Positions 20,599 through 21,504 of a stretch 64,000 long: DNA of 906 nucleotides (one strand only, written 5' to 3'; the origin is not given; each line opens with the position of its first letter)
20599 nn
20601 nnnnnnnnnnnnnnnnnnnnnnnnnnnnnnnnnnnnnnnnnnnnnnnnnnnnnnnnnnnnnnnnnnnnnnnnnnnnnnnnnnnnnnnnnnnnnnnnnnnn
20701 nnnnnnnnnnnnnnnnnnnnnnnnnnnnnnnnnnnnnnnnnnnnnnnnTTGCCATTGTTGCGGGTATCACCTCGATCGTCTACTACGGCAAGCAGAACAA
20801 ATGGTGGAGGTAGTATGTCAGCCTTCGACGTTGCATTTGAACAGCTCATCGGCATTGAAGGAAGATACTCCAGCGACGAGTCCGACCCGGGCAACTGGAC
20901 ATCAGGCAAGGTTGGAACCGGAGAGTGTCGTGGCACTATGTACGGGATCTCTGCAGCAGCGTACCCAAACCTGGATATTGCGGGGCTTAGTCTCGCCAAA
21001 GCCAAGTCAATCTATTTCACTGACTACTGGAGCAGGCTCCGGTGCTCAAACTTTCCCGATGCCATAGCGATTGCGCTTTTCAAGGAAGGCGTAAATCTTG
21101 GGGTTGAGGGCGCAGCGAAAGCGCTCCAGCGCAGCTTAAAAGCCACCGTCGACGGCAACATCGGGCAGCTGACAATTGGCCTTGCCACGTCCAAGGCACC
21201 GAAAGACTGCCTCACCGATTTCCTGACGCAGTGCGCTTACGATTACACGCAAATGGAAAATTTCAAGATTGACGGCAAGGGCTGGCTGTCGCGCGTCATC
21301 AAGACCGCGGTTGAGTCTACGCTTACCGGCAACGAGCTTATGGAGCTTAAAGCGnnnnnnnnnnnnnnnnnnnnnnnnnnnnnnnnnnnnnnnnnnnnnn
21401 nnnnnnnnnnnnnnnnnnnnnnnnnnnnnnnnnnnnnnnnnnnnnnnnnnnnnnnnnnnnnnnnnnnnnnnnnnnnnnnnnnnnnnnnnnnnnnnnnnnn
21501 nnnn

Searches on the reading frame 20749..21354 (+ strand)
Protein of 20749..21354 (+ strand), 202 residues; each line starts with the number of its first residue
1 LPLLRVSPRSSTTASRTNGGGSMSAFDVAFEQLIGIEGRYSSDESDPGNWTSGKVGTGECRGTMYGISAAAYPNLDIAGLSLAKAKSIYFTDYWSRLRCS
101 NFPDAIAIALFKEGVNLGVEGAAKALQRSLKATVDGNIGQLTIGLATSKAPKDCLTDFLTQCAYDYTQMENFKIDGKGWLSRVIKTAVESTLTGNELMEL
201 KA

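Call 36: search_protein_families(library=pfam, proteins=[window:20749-21354:+], max_evalue=0.01)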
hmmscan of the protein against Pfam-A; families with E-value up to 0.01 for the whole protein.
window:20749-21354:+ (202 aa): 1 family
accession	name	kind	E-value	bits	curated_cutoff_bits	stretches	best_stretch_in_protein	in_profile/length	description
PF05838.17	Glyco_hydro_108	-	1.5e-15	57.9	21.2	1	31-118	2-85/85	Glycosyl hydrolase 108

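Call 82: find_homologous_proteins(query=window:20749-21354:+, max_evalue=1e-10)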
Query window:20749-21354:+ (202 aa): 262 proteins with E <= 1e-10 among 615 candidates; the best 120 are listed.
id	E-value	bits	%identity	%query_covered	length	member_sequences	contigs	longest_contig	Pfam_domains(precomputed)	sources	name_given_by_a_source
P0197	3.5e-111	387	96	89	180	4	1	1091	PF05838.18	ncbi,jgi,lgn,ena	jgi:lysozyme family protein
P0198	8.2e-90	318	81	89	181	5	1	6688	PF05838.18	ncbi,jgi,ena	jgi:lysozyme family protein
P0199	4.1e-82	292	76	87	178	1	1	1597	PF05838.18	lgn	-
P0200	5.0e-82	292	75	87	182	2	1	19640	PF05838.18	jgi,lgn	-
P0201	7.2e-81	288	74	84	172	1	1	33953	PF05838.18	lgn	-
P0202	7.4e-81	288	76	86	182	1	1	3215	PF05838.18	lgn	-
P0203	1.6e-80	287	74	86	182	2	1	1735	PF05838.18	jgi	-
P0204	2.4e-79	283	72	84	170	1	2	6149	PF05838.18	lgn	-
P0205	2.6e-79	283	73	86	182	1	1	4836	PF05838.18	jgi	jgi:lysozyme family protein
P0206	1.7e-78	281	72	86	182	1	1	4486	PF05838.18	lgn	-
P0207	4.5e-78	279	72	87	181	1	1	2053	PF05838.18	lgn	-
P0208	5.4e-78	279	72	86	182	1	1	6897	PF05838.18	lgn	-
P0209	1.0e-76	275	72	84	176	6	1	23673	PF05838.18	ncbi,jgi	jgi:lysozyme family protein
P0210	1.7e-76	274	70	87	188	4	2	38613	PF05838.18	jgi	jgi:lysozyme family protein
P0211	3.2e-76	273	70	86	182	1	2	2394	PF05838.18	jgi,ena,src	-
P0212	4.8e-76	273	68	89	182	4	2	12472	PF05838.18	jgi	jgi:lysozyme family protein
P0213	5.1e-76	273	69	86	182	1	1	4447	PF05838.18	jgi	jgi:lysozyme family protein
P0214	5.7e-76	272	71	87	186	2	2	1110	PF05838.18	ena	-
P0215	6.0e-76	272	71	85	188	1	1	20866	PF05838.18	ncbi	-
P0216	8.2e-76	272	71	84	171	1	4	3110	PF05838.18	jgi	jgi:lysozyme family protein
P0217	1.1e-75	271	70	87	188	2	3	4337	PF05838.18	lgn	-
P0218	1.2e-75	271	71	84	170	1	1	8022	PF05838.18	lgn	-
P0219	2.1e-75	271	72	86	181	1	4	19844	PF05838.18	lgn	-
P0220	4.6e-75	269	70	87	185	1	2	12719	PF05838.18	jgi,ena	jgi:lysozyme family protein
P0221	6.4e-75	269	70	86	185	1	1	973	PF05838.18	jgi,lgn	jgi:lysozyme family protein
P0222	1.1e-74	268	68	86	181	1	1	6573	PF05838.18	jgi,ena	jgi:lysozyme family protein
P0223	1.1e-74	268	70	83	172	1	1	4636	PF05838.18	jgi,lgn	jgi:lysozyme family protein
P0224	1.7e-74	268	67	84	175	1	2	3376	PF05838.18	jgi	jgi:lysozyme family protein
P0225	2.3e-74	267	69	84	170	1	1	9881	PF05838.18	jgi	jgi:lysozyme family protein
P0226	2.5e-74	267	67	89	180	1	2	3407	PF05838.18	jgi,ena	jgi:lysozyme family protein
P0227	2.5e-74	267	68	86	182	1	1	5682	PF05838.18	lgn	-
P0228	3.3e-74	267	68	86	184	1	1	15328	PF05838.18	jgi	jgi:lysozyme family protein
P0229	4.4e-74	266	70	86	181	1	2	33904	PF05838.18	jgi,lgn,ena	-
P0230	5.9e-74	266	69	82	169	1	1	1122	PF05838.18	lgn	-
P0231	9.0e-74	265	68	86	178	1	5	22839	PF05838.18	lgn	-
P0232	1.1e-73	265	68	84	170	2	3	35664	PF05838.18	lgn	-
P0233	2.3e-73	264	68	87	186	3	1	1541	PF05838.18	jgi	jgi:lysozyme family protein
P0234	8.8e-73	262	68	86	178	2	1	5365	PF05838.18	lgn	-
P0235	2.3e-72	261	68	85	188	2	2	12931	PF05838.18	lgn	-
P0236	2.9e-72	260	66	86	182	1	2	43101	PF05838.18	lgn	-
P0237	3.0e-72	260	69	87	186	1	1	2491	PF05838.18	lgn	-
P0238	5.4e-72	259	66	87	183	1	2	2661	PF05838.18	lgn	-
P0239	2.1e-71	258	66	84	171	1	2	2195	PF05838.18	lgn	-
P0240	4.1e-71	257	65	86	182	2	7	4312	PF05838.18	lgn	-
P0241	5.4e-71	256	63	89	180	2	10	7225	PF05838.18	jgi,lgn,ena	-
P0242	1.0e-70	255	66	86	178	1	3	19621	PF05838.18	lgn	-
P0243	1.5e-70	255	65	87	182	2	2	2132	PF05838.18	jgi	jgi:lysozyme family protein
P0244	2.4e-70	254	66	87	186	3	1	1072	PF05838.18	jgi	-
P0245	5.0e-70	253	67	87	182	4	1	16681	PF05838.18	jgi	jgi:lysozyme family protein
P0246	6.4e-70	253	62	90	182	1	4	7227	PF05838.18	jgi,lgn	jgi:lysozyme family protein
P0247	7.6e-70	252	67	83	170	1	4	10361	PF05838.18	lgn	-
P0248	1.0e-69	252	67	85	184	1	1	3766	PF05838.18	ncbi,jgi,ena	jgi:lysozyme family protein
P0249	1.3e-69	252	67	83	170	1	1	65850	PF05838.18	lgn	-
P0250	1.9e-69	251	68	85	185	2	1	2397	PF05838.18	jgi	jgi:lysozyme family protein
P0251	2.3e-69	251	64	87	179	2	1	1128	PF05838.18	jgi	jgi:lysozyme family protein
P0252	3.8e-69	250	65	83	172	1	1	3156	PF05838.18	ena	-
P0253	8.1e-69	249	64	83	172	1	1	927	PF05838.18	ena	-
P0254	9.6e-69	249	62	88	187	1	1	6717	PF05838.18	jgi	jgi:lysozyme family protein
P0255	1.2e-68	249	65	87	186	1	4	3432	PF05838.18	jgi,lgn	jgi:lysozyme family protein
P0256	1.3e-68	248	65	83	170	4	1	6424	PF05838.18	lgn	-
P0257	5.5e-68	246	63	89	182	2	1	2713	PF05838.18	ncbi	-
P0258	1.7e-67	245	65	87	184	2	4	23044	PF05838.18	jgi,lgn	jgi:lysozyme family protein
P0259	2.9e-67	244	64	84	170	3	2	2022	PF05838.18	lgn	-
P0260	1.1e-66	242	65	84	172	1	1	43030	PF05838.18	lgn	-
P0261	1.3e-66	242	64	86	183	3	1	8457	PF05838.18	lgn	-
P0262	1.3e-65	239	61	83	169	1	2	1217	PF05838.18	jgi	jgi:lysozyme family protein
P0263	1.4e-65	238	59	86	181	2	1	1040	PF05838.18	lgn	-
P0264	1.9e-65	238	63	83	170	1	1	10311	PF05838.18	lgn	-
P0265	9.0e-65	236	62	84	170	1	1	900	PF05838.18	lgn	-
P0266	9.2e-65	236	64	82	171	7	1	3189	PF05838.18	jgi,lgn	jgi:lysozyme family protein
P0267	4.0e-64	234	60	86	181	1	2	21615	PF05838.18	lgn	-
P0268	4.0e-63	230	60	86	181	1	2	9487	PF05838.18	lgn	-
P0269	3.0e-62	228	59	85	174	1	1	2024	PF05838.18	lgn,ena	-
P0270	5.3e-62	227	62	83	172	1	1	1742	PF05838.18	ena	-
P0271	7.1e-62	226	58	85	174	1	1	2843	PF05838.18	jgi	jgi:lysozyme family protein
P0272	3.0e-61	224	70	73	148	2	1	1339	PF05838.18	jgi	jgi:lysozyme family protein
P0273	5.2e-61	224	58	86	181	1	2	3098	PF05838.18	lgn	-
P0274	8.5e-61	223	58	86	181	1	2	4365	PF05838.18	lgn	-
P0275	1.1e-60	223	56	86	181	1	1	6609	PF05838.18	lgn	-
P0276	1.4e-60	222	58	85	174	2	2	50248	PF05838.18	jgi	jgi:lysozyme family protein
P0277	3.0e-60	221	60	84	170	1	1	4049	PF05838.18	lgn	-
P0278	1.1e-59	219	57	86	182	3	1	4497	PF05838.18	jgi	-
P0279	1.2e-59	219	55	86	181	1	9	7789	PF05838.18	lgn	-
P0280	1.7e-59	219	58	86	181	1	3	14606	PF05838.18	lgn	-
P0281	2.6e-58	215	57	86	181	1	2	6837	PF05838.18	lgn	-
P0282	2.7e-58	215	58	84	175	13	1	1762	PF05838.18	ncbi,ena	-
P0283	4.6e-58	214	58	85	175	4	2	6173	PF05838.18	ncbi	-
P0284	1.2e-57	213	56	86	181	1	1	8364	PF05838.18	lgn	-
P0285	1.2e-57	213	58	83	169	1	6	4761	PF05838.18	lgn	-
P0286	4.4e-56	207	74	61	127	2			PF05838.18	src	-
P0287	2.9e-55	205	57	85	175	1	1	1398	PF05838.18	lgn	-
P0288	1.8e-54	202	54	84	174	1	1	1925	PF05838.18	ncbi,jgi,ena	jgi:lysozyme family protein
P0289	2.9e-49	185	56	83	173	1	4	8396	PF05838.18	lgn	-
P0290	2.6e-40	156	46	83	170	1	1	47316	PF09374.16,PF05838.18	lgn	-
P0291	6.1e-40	155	47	84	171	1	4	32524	PF09374.16,PF05838.18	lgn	-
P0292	7.9e-39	151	48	82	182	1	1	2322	PF09374.16,PF05838.18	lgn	-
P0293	8.1e-39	151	47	83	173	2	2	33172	PF05838.18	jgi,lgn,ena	-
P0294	1.7e-37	147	50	81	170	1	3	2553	PF05838.18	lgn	-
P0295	2.0e-37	147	45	82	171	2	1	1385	PF09374.16,PF05838.18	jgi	-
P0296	2.5e-36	143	45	83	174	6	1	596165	PF05838.18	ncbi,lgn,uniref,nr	ncbi:hypothetical protein WK55_09610 [Burkholderia ubonensis]|uniref:glycoside hydrolase family 108 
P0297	3.0e-36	143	43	85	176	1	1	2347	PF09374.16,PF05838.18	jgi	jgi:lysozyme family protein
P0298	3.7e-36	143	46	85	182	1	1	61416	PF09374.16,PF05838.18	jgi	jgi:lysozyme family protein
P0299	3.8e-36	142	45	80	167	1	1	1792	PF05838.18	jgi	jgi:lysozyme family protein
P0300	4.1e-36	142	46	80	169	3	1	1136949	PF05838.18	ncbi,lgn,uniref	ncbi:glycoside hydrolase family 108 protein [Burkholderia sp. LMG 21824]|uniref:glycoside hydrolase 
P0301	5.9e-36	142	43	85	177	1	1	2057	PF09374.16,PF05838.18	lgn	-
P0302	9.1e-36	141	42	86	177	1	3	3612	PF09374.16,PF05838.18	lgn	-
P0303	9.1e-36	141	43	82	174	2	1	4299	PF05838.18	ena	-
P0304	1.0e-35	141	45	82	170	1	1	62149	PF09374.16,PF05838.18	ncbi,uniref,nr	ncbi:glycoside hydrolase family 108 protein [Burkholderia pseudomallei]|uniref:glycoside hydrolase f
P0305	2.0e-35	140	43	83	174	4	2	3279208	PF05838.18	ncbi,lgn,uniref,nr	ncbi:glycoside hydrolase family 108 protein [Burkholderia stagnalis]|uniref:glycoside hydrolase fami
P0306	2.2e-35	140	44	83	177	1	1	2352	PF09374.16,PF05838.18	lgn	-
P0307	3.2e-35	139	42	83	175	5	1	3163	PF05838.18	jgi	-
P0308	4.6e-35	139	44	83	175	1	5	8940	PF09374.16,PF05838.18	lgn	-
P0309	5.6e-35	139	45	86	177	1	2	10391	PF05838.18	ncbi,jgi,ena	jgi:lysozyme family protein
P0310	8.3e-35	138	41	86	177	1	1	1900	PF09374.16,PF05838.18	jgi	jgi:lysozyme family protein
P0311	1.8e-34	137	53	60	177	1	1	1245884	PF09374.16,PF05838.18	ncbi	-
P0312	1.9e-34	137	44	82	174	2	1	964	PF05838.18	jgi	jgi:lysozyme family protein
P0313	3.0e-34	136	42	83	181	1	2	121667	PF09374.16,PF05838.18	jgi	jgi:lysozyme family protein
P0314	3.1e-34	136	40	85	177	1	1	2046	PF09374.16,PF05838.18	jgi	jgi:lysozyme family protein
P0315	3.2e-34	136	45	80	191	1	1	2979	PF05838.18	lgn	-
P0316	8.2e-34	135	40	85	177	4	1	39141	PF09374.16,PF05838.18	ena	-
